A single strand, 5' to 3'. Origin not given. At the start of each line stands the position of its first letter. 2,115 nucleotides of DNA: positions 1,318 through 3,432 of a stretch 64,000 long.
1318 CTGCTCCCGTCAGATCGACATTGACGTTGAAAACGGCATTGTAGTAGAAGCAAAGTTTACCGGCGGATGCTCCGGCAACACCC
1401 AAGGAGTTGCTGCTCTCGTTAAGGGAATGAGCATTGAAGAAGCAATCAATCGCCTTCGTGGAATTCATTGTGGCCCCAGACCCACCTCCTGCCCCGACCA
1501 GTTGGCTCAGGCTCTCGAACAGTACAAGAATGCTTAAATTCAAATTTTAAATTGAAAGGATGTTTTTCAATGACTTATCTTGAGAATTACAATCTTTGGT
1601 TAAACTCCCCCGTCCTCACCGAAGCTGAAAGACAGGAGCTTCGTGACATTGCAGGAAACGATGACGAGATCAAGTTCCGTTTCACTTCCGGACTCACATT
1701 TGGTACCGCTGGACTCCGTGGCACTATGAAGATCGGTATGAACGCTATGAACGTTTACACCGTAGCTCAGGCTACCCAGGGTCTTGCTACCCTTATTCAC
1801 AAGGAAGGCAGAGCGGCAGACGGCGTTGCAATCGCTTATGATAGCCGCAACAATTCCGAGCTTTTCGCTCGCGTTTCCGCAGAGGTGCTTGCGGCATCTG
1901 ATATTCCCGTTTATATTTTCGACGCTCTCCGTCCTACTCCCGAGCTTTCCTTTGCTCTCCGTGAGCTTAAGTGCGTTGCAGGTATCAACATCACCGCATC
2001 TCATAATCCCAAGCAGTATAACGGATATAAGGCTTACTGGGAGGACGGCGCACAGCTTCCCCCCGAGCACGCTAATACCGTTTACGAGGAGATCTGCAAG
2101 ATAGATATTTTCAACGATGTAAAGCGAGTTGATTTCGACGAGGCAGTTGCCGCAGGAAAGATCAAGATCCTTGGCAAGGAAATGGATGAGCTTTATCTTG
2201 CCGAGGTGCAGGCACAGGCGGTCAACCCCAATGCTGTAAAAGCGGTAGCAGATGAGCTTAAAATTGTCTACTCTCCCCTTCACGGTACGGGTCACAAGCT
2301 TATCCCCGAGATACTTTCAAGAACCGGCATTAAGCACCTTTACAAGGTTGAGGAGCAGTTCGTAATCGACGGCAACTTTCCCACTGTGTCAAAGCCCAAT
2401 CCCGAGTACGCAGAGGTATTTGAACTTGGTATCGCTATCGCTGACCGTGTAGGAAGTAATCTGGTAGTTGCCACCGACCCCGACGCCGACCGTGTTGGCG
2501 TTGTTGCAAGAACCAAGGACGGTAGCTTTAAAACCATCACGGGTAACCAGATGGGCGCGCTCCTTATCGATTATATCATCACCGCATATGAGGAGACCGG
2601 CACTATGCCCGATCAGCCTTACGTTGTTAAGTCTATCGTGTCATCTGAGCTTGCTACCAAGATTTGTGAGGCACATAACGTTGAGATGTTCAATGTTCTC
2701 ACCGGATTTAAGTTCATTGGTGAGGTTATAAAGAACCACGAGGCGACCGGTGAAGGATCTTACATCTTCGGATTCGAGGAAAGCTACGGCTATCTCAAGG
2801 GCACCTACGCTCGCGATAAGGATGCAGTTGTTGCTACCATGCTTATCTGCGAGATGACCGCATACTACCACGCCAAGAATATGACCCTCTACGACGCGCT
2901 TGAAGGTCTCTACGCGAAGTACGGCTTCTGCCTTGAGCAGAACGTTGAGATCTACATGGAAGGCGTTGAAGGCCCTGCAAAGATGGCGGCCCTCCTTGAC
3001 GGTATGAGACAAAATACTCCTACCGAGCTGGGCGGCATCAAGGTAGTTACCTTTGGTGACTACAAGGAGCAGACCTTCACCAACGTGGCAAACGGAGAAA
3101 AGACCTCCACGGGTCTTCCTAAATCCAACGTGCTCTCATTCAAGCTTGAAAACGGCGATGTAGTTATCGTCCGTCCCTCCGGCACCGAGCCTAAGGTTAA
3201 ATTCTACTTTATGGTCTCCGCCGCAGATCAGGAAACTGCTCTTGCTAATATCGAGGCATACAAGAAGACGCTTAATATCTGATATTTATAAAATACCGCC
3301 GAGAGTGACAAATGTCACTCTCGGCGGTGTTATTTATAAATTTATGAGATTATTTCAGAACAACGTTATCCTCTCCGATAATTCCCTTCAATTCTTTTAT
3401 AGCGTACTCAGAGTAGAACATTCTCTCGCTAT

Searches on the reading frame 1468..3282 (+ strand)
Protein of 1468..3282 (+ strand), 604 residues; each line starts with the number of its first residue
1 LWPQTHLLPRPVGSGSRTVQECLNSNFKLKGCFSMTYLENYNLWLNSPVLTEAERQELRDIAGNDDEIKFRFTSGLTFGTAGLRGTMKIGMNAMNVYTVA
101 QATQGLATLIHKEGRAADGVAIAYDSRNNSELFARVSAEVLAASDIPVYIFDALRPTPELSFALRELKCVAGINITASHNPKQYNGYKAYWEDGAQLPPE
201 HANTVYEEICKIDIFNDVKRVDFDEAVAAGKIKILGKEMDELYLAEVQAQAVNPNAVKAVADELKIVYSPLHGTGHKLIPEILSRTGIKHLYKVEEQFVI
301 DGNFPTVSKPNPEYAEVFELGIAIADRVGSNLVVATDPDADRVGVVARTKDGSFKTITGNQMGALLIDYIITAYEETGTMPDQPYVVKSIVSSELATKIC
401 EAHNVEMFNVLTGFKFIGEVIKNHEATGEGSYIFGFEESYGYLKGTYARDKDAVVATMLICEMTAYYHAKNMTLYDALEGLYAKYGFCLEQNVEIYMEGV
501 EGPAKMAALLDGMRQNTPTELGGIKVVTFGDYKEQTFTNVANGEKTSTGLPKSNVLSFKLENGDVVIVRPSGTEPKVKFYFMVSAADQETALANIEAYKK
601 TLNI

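Call 79: search_protein_families(library=pfam, proteins=[window:1468-3282:+], max_evalue=1e-10)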
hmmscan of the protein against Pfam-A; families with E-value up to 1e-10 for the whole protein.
window:1468-3282:+ (604 aa): 3 families
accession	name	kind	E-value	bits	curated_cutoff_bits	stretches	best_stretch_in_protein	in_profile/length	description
PF02878.22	PGM_PMM_I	-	6.6e-40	136.4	22.5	1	77-212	3-134/138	Phosphoglucomutase/phosphomannomutase, alpha/beta/alpha domain I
PF02879.22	PGM_PMM_II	-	5.6e-23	81.9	29.3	1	243-350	3-101/103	Phosphoglucomutase/phosphomannomutase, alpha/beta/alpha domain II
PF02880.22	PGM_PMM_III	-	5.3e-20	72.1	20.7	1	359-485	2-115/115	Phosphoglucomutase/phosphomannomutase, alpha/beta/alpha domain III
